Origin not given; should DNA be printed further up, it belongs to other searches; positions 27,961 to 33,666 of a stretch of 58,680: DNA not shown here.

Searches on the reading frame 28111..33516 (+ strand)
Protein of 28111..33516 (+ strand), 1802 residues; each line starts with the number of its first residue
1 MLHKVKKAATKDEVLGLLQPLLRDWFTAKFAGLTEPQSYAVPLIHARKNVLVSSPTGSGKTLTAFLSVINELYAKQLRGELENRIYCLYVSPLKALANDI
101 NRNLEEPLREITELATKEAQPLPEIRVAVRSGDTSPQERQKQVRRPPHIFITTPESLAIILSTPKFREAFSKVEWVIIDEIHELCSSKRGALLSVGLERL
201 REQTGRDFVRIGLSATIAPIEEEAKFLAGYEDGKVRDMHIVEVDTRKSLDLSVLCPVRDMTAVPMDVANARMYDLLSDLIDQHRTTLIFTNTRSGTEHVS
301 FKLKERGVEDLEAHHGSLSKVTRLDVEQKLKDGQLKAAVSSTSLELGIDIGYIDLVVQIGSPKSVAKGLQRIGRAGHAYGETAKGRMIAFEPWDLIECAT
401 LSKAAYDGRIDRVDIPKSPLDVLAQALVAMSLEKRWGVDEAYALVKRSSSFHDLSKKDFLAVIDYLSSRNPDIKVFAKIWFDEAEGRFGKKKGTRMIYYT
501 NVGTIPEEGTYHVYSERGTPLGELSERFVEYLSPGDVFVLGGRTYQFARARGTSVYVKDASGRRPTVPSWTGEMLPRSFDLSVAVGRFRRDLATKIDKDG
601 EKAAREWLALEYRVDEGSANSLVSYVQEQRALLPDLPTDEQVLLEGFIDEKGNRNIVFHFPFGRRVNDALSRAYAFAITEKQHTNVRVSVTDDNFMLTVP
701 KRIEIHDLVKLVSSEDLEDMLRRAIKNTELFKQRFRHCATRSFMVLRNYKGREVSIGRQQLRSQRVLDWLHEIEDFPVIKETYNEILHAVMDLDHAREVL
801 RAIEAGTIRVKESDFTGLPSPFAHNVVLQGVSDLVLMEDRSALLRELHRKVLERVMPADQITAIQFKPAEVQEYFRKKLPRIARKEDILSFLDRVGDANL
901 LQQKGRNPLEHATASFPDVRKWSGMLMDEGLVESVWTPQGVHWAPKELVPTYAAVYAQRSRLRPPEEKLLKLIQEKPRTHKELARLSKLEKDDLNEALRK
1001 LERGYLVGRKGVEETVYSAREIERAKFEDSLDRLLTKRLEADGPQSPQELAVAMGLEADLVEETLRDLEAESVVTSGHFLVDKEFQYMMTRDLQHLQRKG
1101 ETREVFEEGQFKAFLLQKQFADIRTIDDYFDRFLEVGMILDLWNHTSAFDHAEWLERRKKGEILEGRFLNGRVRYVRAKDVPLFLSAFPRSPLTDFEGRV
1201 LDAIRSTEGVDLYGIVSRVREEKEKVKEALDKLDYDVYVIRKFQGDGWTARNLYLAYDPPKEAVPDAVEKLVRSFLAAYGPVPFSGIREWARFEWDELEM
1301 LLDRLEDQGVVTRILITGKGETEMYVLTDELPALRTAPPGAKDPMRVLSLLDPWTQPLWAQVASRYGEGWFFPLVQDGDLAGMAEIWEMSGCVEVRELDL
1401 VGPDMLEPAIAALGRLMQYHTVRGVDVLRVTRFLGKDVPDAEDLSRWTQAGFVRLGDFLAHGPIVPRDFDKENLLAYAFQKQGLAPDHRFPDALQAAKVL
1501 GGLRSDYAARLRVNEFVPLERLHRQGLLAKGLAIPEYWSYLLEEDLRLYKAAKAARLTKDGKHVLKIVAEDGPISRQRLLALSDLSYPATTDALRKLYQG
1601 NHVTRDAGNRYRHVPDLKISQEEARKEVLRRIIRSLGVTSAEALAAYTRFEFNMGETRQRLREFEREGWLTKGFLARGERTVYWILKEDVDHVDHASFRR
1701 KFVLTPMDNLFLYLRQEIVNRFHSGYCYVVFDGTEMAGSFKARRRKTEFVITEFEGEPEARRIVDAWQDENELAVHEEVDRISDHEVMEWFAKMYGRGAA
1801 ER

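Call 72: search_protein_families(library=pfam, proteins=[window:28111-33516:+], max_evalue=0.00001)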
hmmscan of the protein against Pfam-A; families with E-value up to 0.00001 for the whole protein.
window:28111-33516:+ (1802 aa): 7 families
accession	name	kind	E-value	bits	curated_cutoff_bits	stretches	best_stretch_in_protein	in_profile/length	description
PF08494.16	DEAD_assoc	-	1.6e-61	207.9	23.5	1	636-823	1-191/191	DEAD/H associated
PF19306.5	WH_Lhr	-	1.3e-33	116.2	27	1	405-565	3-166/168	Large helicase-related protein, winged helix domain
PF00270.35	DEAD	-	4.9e-31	108.1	26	1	34-218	1-161/167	DEAD/DEAH box helicase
PF06224.18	AlkZ-like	-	1.1e-17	65.1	25.9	1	1142-1354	19-251/329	DNA glycosylase AlkZ-like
PF00271.37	Helicase_C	-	8.9e-17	61.8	23.5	1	274-377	4-108/110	Helicase conserved C-terminal domain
PF04851.21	ResIII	-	4.2e-09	36.9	22.5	1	45-217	21-162/164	Type III restriction enzyme, res subunit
PF01047.28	MarR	-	2.3e-06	27.8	24.6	0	1563-1605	7-49/59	MarR family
